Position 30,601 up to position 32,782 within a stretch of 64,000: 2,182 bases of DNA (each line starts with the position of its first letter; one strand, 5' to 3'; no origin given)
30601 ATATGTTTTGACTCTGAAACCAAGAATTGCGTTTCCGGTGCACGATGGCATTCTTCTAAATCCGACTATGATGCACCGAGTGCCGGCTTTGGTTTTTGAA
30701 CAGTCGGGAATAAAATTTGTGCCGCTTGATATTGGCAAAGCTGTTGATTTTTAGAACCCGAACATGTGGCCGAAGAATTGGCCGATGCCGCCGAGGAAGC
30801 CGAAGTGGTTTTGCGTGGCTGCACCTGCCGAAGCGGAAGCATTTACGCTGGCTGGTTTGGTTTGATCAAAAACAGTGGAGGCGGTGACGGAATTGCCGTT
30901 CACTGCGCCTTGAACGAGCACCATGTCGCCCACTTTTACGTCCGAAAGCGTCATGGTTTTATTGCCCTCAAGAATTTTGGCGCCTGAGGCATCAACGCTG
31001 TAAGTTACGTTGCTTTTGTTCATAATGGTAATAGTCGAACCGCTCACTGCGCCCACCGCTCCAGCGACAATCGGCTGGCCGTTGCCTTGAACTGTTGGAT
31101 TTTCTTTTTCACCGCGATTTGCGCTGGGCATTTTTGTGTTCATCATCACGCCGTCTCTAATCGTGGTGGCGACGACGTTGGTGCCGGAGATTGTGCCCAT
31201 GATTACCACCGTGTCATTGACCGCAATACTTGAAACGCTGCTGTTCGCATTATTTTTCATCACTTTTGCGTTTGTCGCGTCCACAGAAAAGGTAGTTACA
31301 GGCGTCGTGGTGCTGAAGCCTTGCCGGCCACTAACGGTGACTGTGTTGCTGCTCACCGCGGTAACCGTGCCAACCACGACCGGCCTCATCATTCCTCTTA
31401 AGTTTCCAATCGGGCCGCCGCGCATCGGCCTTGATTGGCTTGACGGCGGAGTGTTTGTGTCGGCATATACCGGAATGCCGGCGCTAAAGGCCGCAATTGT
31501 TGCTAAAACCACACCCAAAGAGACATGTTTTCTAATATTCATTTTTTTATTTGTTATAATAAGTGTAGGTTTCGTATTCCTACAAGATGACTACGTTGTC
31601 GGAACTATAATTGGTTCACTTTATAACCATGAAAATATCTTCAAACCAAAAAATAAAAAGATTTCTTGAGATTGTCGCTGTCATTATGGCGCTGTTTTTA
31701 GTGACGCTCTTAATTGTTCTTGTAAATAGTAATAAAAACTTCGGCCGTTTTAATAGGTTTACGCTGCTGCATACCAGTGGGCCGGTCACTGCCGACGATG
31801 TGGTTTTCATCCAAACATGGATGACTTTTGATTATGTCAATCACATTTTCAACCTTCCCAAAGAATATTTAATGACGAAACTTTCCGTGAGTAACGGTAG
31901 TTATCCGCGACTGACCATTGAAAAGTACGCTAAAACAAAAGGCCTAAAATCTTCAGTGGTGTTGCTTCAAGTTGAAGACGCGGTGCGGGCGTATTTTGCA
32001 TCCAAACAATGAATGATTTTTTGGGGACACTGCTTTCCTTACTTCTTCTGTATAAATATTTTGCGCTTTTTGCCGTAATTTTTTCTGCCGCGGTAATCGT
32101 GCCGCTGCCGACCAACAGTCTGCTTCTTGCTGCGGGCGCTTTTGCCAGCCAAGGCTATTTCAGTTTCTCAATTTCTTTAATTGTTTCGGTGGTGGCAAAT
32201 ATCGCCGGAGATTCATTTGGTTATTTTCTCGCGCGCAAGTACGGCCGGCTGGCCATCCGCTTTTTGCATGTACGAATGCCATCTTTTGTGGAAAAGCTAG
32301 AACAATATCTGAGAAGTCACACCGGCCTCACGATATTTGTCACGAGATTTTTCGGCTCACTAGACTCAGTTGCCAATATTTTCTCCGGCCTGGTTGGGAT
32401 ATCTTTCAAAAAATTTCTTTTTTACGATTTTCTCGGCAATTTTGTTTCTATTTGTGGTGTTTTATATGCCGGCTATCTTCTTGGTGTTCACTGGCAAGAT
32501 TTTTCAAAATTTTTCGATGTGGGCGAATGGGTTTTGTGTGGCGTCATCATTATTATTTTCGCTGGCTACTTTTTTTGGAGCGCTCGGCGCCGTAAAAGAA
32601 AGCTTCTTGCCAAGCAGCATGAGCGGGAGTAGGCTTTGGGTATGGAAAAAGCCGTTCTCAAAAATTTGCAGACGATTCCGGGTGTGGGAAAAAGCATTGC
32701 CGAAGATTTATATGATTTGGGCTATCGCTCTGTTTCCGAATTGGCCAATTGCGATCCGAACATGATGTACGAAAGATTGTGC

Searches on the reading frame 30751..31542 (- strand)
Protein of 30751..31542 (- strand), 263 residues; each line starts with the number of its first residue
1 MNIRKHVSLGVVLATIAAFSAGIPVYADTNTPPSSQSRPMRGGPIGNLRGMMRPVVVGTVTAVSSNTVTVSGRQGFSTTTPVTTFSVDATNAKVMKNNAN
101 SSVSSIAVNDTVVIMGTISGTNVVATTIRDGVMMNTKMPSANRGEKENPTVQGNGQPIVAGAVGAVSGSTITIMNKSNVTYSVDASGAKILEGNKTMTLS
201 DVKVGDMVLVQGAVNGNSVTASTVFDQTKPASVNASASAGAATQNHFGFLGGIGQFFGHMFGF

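Call 57: search_protein_families(library=pfam, proteins=[window:30751-31542:-], max_evalue=0.01)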
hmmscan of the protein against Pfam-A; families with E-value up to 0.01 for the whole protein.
window:30751-31542:- (263 aa): 1 family
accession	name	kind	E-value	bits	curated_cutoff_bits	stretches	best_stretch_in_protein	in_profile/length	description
PF18914.6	DUF5666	-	2.2e-06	28.3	27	1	161-223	2-58/60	Domain of unknown function (DUF5666)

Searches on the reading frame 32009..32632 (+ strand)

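Call 58: search_protein_families(library=pfam, proteins=[window:32009-32632:+], max_evalue=0.01)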
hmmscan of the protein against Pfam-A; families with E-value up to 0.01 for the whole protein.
window:32009-32632:+ (207 aa): 1 family
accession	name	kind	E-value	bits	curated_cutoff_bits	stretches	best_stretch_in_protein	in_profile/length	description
PF09335.16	VTT_dom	-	5.4e-16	59.6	33.9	1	33-157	1-123/123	VTT domain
